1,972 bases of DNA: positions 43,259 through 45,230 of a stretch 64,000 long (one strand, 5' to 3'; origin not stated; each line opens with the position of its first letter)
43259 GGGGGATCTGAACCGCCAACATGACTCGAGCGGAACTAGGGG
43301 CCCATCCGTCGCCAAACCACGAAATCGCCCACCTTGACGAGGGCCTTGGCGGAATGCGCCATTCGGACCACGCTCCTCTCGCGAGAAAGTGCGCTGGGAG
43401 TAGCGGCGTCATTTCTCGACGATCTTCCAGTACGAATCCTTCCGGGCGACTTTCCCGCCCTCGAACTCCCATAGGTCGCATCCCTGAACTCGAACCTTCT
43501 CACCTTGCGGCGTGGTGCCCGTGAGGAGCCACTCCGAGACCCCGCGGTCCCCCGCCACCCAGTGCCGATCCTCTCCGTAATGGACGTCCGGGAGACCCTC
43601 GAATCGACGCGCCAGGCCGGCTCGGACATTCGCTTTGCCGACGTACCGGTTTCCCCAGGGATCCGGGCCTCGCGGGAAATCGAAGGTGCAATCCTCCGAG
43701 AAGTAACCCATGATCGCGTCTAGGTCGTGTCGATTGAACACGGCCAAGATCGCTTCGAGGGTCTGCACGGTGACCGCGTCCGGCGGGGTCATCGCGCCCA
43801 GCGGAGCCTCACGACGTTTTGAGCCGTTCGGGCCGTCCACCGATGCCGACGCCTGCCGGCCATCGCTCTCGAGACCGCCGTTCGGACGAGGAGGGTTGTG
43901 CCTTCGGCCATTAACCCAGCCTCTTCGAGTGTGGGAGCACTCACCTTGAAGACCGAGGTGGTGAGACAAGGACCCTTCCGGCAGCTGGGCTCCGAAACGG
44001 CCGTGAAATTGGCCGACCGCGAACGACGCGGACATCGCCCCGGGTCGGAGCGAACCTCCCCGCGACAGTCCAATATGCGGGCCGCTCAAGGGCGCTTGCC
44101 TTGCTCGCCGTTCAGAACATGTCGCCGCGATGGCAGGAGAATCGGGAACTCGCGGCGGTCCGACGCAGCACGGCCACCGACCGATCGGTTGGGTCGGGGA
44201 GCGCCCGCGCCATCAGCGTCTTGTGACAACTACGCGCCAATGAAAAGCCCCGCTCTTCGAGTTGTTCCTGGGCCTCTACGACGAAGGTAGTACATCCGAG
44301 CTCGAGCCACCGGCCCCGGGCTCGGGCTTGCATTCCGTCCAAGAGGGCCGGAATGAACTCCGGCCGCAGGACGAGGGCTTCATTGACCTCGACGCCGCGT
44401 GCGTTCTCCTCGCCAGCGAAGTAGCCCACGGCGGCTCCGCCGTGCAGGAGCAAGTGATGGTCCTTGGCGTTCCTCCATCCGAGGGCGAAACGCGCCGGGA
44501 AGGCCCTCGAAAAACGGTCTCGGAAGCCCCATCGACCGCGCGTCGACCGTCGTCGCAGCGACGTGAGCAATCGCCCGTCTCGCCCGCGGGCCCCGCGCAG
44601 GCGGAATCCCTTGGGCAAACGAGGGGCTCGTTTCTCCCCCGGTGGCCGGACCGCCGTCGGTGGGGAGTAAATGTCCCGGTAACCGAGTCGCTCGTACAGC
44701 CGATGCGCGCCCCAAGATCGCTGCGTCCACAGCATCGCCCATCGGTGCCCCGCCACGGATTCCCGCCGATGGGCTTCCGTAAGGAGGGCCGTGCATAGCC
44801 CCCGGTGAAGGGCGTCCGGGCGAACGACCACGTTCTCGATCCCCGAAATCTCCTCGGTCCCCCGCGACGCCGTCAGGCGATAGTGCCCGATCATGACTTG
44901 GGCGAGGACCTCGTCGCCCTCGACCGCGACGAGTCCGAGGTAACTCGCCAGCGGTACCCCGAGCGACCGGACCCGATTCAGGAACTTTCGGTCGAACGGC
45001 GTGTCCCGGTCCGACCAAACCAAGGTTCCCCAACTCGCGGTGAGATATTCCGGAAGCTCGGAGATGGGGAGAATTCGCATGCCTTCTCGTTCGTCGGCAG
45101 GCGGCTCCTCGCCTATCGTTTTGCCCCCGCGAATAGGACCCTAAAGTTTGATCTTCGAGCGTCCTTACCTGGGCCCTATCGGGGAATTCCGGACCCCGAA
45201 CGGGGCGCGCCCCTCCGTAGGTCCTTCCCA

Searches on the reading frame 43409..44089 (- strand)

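Call 31: search_protein_families(library=pfam, proteins=[window:43409-44089:-], max_evalue=0.001)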
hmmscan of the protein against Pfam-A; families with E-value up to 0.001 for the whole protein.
window:43409-44089:- (226 aa): 2 families
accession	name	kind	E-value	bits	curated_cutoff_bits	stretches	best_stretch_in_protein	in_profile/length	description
PF12680.13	SnoaL_2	-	1e-21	77.9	27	1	112-216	2-101/102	SnoaL-like domain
PF07366.18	SnoaL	-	8.2e-13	48.7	28.4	1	111-220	4-116/126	SnoaL-like polyketide cyclase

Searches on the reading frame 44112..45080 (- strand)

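Call 31: search_protein_families(library=pfam, proteins=[window:44112-45080:-], max_evalue=0.001)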
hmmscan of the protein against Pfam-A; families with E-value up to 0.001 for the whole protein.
window:44112-45080:- (322 aa): 4 families
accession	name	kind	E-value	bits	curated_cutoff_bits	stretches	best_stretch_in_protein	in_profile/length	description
PF13527.13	Acetyltransf_9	-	1.2e-07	32.2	25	1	50-135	44-125/127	Acetyltransferase (GNAT) domain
PF13508.13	Acetyltransf_7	-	2.2e-07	31.6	27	1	50-135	6-83/84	Acetyltransferase (GNAT) domain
PF08445.16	FR47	-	4.8e-06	26.9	22.1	1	68-137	11-80/86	FR47-like protein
PF00583.31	Acetyltransf_1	-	1e-05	26.2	20.7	1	48-134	34-116/116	Acetyltransferase (GNAT) family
